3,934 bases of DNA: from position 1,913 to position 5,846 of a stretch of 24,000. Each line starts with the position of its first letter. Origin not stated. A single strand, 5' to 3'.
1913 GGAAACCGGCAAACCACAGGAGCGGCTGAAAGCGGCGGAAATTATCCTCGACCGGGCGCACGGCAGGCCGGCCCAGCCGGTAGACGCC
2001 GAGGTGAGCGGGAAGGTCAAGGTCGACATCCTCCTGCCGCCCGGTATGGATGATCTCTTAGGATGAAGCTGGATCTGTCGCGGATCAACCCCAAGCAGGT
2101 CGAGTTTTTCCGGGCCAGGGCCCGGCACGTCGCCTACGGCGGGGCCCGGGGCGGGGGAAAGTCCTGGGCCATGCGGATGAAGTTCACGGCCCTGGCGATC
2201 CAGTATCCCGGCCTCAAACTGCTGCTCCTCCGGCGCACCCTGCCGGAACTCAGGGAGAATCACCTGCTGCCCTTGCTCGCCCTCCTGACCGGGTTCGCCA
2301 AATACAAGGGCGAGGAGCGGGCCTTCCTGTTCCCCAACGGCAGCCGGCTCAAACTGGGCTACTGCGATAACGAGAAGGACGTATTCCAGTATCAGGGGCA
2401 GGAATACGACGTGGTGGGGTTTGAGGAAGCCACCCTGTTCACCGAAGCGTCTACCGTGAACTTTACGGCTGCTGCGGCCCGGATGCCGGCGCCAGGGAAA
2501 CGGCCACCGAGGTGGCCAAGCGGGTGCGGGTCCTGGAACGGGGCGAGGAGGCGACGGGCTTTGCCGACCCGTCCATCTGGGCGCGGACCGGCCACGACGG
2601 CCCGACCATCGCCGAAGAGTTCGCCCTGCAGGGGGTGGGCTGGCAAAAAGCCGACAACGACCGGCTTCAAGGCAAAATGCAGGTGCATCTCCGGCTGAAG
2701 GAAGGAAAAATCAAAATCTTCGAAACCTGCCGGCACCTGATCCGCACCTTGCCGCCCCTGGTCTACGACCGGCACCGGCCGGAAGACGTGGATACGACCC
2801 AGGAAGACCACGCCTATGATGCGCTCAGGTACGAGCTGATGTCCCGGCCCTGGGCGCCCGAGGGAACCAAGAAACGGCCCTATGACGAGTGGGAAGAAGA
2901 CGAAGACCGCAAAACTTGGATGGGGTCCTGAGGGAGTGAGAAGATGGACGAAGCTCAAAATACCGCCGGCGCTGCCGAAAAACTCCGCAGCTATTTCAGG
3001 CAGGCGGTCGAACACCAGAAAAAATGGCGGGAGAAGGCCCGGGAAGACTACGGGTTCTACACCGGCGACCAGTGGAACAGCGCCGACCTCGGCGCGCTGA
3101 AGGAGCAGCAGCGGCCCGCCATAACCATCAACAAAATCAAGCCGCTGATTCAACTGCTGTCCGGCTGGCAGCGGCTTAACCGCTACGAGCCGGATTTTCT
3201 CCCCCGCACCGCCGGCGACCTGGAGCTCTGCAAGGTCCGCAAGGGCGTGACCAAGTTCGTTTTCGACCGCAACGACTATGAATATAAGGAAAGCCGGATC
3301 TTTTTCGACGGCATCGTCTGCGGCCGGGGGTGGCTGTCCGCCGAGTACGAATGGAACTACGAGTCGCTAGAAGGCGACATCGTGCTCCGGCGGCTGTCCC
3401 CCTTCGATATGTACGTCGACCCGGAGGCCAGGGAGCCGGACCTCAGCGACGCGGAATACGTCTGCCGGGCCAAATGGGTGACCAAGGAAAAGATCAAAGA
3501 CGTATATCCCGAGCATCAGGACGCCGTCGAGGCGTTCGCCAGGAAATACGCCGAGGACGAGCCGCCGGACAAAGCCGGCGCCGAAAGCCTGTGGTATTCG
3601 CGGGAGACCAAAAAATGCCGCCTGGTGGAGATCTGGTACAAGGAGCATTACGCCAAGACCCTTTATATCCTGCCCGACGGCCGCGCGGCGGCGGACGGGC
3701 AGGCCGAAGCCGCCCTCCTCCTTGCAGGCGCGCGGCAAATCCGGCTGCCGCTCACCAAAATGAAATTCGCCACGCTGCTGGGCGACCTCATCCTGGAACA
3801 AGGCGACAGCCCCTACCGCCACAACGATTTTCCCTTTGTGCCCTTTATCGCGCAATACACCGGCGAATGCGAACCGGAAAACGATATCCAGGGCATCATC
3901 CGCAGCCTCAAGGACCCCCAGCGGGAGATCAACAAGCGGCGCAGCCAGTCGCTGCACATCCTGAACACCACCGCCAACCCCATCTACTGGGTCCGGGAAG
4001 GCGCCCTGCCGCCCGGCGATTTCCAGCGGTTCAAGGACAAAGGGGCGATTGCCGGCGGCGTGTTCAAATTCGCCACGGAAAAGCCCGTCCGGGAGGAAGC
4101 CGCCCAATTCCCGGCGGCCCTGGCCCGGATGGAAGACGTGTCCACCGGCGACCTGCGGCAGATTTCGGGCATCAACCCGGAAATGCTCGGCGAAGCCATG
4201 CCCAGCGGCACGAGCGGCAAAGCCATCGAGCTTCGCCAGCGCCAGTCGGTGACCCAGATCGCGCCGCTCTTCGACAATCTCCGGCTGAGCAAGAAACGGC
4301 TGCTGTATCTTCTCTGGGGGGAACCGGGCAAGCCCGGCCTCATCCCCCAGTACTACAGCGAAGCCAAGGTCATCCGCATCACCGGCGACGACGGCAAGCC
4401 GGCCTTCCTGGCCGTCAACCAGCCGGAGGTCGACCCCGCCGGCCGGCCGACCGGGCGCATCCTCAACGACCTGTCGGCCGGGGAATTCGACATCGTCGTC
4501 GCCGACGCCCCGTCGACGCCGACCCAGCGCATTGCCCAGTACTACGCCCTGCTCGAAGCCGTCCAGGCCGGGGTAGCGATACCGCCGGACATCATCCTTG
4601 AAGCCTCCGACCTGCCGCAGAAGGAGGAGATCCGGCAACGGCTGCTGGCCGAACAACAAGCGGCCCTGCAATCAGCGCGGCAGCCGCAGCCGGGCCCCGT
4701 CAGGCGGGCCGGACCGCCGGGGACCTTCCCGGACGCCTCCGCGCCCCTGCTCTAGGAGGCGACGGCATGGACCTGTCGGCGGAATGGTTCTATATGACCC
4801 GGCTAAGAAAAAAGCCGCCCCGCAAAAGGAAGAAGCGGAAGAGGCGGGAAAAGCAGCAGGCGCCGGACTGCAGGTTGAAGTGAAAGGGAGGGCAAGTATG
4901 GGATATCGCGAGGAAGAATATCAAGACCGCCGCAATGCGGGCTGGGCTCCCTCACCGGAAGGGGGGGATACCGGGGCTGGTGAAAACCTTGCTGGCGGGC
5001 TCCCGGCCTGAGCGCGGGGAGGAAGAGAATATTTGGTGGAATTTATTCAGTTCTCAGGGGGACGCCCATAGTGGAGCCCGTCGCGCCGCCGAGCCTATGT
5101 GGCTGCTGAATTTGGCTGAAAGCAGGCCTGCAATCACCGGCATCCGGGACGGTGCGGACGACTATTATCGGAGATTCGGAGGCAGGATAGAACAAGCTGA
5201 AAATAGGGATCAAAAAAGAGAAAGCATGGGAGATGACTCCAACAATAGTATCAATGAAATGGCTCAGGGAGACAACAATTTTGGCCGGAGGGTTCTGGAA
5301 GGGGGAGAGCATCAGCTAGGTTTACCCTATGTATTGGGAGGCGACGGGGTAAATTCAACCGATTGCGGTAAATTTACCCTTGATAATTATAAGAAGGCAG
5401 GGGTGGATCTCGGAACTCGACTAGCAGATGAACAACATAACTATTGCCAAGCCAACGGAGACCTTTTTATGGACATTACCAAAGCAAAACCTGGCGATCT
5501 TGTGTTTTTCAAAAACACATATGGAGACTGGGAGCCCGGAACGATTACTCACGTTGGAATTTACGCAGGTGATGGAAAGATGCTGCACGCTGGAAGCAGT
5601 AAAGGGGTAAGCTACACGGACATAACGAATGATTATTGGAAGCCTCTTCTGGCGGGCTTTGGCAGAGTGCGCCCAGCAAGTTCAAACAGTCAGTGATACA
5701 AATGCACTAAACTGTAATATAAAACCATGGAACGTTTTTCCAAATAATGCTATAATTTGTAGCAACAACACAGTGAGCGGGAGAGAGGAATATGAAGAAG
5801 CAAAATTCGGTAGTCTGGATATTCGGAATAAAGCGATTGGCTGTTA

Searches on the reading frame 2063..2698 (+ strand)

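Call 24: search_protein_families(library=pfam, proteins=[window:2063-2698:+], max_evalue=0.01)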
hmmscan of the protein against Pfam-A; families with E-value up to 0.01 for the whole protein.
window:2063-2698:+ (211 aa): 1 family
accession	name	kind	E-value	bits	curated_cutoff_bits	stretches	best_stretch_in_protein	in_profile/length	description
PF03237.21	Terminase_6N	-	5.9e-05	23.2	22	1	25-126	2-108/215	Terminase large subunit, T4likevirus-type, N-terminal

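Call 88: search_protein_families(library=pfam, proteins=[window:2063-2698:+], max_evalue=0.1)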
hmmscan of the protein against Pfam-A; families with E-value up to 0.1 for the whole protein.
window:2063-2698:+ (211 aa): 2 families
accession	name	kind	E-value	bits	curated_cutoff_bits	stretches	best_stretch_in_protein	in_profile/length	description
PF03237.21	Terminase_6N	-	5.9e-05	23.2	22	1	25-126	2-108/215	Terminase large subunit, T4likevirus-type, N-terminal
PF04466.19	Terminase_3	-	0.085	12.8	23.2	0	22-130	4-114/201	Phage terminase large subunit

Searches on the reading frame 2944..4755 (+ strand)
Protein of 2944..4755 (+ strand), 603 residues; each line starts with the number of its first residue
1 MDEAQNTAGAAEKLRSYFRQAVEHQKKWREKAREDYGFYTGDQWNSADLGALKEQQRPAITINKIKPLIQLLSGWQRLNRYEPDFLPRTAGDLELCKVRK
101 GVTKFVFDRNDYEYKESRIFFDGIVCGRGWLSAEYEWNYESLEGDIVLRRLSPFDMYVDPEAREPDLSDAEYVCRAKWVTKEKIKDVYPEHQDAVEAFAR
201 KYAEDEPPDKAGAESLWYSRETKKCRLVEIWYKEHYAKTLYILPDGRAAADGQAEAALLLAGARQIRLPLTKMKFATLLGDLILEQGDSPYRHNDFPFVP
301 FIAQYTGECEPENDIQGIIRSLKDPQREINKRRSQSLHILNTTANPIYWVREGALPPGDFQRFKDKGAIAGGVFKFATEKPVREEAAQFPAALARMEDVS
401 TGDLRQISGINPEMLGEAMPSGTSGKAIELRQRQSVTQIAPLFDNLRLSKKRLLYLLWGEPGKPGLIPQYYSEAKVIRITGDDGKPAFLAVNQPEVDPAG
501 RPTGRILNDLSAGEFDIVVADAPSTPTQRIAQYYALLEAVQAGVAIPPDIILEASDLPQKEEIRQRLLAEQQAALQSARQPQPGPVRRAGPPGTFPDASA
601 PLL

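Call 24: search_protein_families(library=pfam, proteins=[window:2944-4755:+], max_evalue=0.01)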
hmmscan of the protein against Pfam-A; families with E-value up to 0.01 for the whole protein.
window:2944-4755:+ (603 aa): 3 families
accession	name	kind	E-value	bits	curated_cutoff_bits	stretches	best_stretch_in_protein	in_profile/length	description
PF16510.12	P22_portal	-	7.7e-138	461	26.1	1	16-582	2-568/594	Phage P22-like portal protein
PF23899.1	SU10_portal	-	0.00082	18.4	30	0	139-238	184-282/593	Phage SU10 portal protein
PF05133.19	SPP1_portal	-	0.0065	15.9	25.5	0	106-369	80-253/416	Phage portal protein, SPP1 Gp6-like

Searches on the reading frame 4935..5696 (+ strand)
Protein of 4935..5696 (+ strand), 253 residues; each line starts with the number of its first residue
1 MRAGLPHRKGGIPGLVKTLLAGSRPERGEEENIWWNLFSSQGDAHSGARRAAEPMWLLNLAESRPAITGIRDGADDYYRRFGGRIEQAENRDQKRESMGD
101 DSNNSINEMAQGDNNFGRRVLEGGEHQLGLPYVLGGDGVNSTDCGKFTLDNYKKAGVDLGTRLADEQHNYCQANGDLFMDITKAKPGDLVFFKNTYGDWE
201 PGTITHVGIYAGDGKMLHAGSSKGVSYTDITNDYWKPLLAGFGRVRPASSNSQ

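Call 24: search_protein_families(library=pfam, proteins=[window:4935-5696:+], max_evalue=0.01)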
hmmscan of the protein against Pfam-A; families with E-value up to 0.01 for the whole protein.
window:4935-5696:+ (253 aa): 1 family
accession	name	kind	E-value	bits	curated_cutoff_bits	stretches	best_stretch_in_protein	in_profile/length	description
PF00877.26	NLPC_P60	-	4.3e-21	75.3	23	1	129-242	1-103/105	NlpC/P60 family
